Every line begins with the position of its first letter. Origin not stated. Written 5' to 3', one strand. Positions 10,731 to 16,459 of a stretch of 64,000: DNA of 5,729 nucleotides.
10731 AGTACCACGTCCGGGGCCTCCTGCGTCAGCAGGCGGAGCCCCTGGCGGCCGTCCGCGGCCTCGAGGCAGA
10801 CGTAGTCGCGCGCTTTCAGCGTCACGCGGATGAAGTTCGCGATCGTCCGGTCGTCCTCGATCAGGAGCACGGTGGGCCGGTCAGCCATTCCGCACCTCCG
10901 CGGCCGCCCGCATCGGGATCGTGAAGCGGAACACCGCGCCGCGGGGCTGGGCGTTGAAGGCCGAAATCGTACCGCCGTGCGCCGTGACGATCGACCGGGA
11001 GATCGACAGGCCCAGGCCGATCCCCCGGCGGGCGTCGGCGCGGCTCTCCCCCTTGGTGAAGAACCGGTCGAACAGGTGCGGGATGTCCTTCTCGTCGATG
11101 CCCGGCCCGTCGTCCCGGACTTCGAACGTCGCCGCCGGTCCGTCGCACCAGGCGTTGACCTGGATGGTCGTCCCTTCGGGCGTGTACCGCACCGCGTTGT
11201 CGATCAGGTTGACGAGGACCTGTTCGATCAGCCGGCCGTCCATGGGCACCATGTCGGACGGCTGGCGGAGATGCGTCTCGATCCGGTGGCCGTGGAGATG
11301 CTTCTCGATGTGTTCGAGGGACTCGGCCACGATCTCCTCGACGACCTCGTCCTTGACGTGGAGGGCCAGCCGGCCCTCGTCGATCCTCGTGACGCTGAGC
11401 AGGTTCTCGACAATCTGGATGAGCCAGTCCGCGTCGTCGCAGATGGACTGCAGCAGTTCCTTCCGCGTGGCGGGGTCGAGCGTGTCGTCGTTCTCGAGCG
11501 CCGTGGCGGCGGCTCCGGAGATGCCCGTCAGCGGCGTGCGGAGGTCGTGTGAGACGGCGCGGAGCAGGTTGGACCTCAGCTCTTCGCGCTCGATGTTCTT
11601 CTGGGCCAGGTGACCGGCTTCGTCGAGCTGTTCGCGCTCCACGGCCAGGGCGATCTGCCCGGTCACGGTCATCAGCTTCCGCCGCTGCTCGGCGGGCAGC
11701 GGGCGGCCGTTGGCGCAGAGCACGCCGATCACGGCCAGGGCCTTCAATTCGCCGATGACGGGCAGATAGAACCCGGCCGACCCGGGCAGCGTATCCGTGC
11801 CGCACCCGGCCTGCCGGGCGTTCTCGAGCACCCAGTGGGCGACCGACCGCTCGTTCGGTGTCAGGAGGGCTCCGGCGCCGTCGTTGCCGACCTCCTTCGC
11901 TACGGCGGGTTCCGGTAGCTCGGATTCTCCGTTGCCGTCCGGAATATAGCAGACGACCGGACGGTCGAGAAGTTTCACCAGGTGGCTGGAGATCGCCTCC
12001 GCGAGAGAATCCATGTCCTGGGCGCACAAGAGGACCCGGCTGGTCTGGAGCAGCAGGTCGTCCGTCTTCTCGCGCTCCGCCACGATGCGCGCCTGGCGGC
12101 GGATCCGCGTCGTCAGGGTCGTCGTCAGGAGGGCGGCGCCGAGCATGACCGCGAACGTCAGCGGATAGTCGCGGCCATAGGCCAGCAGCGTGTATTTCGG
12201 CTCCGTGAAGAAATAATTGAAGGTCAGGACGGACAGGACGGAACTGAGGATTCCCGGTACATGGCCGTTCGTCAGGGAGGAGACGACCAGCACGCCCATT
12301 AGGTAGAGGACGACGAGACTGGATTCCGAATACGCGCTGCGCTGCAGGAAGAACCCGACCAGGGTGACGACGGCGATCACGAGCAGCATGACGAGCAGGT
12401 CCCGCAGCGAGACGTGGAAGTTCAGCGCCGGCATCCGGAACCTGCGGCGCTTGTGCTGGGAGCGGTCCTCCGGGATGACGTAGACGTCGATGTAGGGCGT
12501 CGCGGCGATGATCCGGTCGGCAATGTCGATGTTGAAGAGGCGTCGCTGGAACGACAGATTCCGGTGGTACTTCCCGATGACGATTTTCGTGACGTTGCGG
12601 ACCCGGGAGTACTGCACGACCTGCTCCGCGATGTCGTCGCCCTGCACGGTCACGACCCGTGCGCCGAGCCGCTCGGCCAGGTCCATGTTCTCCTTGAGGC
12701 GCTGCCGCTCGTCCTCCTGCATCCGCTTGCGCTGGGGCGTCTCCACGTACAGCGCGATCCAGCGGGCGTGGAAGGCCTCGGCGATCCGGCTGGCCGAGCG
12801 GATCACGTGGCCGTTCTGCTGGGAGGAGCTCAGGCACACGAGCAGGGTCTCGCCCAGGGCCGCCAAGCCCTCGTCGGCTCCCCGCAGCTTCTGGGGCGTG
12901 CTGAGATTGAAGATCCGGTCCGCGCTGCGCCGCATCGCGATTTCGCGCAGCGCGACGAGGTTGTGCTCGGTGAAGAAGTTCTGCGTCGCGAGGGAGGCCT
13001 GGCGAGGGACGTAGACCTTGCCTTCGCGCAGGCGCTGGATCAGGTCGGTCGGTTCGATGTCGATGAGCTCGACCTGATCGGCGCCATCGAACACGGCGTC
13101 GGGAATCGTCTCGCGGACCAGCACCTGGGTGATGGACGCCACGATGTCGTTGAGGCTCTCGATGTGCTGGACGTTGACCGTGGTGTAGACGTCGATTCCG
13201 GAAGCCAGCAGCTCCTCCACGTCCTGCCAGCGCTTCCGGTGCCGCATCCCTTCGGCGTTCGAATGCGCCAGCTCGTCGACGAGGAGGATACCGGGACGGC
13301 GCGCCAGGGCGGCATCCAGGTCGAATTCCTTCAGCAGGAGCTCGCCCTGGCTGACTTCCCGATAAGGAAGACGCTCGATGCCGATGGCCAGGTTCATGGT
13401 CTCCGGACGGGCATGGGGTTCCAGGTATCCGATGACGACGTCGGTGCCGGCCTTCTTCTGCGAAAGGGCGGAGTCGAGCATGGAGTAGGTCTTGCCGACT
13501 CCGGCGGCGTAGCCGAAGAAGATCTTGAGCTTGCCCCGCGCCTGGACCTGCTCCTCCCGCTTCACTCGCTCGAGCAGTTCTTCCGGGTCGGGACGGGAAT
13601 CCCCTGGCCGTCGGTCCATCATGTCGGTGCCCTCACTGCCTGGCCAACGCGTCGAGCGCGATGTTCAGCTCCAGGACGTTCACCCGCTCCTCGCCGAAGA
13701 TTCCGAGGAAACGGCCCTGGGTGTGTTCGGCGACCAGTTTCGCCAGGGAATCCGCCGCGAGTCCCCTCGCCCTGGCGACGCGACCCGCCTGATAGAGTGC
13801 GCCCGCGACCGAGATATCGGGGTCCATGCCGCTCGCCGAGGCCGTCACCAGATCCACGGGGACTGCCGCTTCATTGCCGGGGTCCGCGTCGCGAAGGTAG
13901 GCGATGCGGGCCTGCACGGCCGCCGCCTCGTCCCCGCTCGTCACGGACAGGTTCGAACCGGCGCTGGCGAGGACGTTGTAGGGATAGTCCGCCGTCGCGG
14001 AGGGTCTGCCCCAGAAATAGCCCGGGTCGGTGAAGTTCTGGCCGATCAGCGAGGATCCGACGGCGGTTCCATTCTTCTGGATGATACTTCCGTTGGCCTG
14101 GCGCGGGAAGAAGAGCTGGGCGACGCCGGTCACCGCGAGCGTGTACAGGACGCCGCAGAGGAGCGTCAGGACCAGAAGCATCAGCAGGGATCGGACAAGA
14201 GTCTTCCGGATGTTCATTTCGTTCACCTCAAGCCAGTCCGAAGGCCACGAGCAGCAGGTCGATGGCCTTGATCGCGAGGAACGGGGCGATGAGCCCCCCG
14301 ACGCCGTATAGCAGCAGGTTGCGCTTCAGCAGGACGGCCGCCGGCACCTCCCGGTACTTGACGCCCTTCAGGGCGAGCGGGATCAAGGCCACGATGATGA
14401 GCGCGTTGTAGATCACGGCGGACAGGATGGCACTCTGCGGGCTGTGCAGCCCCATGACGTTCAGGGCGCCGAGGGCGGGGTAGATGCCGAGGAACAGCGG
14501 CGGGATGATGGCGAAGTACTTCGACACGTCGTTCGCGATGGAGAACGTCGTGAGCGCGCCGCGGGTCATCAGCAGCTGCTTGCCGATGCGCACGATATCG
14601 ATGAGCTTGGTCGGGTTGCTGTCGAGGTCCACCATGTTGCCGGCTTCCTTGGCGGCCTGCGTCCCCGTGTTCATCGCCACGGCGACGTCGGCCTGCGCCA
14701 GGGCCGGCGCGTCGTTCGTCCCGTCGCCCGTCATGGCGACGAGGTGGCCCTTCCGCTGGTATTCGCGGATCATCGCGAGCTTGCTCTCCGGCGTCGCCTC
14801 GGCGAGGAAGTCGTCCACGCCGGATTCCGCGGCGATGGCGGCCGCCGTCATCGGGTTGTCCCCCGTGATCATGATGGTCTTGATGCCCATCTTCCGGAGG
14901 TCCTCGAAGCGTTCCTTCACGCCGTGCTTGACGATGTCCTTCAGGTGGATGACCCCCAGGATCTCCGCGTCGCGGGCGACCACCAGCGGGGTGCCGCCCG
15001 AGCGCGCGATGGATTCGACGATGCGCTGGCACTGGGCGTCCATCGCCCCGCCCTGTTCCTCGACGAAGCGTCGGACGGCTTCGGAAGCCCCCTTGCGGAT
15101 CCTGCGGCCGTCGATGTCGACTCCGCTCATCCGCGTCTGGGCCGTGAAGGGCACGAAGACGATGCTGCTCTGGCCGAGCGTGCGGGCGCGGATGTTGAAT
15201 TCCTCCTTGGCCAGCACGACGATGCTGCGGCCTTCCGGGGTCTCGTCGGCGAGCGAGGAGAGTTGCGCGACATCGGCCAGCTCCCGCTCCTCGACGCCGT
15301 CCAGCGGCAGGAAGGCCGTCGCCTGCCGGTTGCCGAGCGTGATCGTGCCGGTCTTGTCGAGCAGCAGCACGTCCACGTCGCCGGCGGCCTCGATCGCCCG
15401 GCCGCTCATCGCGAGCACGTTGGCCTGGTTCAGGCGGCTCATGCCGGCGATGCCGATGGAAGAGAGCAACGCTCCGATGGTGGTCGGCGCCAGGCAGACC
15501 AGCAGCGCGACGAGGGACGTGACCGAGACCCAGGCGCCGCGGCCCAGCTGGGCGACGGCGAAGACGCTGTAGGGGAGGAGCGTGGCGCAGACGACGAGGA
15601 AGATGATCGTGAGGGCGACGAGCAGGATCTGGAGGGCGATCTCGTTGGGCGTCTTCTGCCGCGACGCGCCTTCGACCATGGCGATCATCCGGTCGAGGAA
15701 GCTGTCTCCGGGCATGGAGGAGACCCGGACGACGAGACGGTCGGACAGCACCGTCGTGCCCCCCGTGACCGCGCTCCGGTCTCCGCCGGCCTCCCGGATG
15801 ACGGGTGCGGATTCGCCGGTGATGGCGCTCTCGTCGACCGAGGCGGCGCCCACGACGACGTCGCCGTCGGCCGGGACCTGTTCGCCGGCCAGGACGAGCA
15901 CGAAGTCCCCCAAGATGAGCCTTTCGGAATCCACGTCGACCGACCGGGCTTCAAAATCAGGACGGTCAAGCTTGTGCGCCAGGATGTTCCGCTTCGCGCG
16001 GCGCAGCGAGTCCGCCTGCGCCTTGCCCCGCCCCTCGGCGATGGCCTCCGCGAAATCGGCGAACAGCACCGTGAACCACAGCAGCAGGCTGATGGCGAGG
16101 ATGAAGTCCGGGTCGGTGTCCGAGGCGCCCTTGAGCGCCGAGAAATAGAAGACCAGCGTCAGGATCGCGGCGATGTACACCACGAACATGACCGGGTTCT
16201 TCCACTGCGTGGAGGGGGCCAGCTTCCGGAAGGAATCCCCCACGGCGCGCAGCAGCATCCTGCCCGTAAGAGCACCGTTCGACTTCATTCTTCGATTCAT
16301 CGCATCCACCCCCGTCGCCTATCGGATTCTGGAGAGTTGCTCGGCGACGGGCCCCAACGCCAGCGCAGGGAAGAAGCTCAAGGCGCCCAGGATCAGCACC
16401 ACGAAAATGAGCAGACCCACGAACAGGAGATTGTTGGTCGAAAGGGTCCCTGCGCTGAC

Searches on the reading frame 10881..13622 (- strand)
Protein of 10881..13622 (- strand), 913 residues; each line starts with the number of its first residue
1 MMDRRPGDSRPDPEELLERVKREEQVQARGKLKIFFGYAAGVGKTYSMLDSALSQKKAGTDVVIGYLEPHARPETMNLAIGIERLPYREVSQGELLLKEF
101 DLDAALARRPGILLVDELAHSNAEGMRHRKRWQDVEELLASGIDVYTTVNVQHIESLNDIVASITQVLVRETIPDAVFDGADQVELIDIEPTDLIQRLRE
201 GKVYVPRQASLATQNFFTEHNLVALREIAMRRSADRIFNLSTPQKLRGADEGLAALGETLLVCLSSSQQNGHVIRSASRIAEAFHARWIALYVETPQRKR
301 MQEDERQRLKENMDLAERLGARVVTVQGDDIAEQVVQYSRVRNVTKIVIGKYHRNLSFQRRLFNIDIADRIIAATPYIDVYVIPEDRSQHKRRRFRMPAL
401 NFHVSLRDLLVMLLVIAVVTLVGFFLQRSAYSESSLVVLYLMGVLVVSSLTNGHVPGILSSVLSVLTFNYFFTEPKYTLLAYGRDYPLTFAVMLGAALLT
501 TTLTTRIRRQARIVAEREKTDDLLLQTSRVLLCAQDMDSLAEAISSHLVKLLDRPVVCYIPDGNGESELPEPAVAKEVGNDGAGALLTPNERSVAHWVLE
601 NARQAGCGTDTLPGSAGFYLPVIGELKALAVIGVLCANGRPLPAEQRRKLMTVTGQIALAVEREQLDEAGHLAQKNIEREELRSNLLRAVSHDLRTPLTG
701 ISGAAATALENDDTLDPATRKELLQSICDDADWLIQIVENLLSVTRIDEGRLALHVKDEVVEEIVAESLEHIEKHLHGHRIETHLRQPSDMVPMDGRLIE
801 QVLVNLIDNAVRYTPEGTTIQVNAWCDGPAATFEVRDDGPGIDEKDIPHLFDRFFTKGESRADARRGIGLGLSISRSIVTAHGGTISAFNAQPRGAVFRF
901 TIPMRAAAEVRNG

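Call 84: search_protein_families(library=pfam, proteins=[window:10881-13622:-], max_evalue=0.00001)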
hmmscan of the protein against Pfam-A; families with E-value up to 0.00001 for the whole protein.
window:10881-13622:- (913 aa): 5 families
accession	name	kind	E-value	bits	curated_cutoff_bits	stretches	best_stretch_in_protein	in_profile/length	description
PF02702.23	KdpD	-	3.1e-91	304.9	26.1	1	29-237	2-210/210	Osmosensitive K+ channel His kinase sensor domain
PF13493.11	DUF4118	-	5.8e-29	100.4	28.4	1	410-517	2-107/107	Domain of unknown function (DUF4118)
PF02518.31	HATPase_c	-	9.3e-29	100.5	26.4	1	795-905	2-110/111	Histidine kinase-, DNA gyrase B-, and HSP90-like ATPase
PF00512.31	HisKA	-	1.2e-15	57.7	26.9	1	683-750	2-66/66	His Kinase A (phospho-acceptor) domain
PF13492.12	GAF_3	-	8.5e-06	26.6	27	0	536-663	1-129/129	GAF domain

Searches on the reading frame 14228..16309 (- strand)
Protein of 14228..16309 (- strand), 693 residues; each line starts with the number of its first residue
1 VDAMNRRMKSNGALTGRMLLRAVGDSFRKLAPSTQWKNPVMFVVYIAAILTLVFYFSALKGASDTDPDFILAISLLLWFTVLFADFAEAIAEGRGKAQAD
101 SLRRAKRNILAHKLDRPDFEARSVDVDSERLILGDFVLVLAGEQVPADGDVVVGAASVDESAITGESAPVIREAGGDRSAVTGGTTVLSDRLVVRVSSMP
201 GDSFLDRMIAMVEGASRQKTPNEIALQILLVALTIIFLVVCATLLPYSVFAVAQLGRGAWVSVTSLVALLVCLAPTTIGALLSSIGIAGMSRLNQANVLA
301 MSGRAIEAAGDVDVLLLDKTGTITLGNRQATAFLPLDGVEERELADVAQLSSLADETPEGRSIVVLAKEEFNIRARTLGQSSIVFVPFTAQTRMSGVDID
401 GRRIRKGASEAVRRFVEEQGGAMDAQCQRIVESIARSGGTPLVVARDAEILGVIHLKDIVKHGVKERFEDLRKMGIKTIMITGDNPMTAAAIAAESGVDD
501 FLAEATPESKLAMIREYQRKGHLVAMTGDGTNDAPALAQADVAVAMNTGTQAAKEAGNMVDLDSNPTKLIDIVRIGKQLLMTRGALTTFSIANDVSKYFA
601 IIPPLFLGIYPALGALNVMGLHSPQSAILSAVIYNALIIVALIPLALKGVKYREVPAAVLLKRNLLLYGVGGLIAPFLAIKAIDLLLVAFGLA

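Call 84: search_protein_families(library=pfam, proteins=[window:14228-16309:-], max_evalue=0.00001)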
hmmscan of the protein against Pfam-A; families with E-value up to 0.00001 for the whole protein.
window:14228-16309:- (693 aa): 2 families
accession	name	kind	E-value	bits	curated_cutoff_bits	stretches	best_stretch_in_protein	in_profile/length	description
PF00122.25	E1-E2_ATPase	-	4.2e-31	108.3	28.1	1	123-294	15-179/181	E1-E2 ATPase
PF00702.32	Hydrolase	-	9.3e-26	91.8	26.4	1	312-541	1-191/191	haloacid dehalogenase-like hydrolase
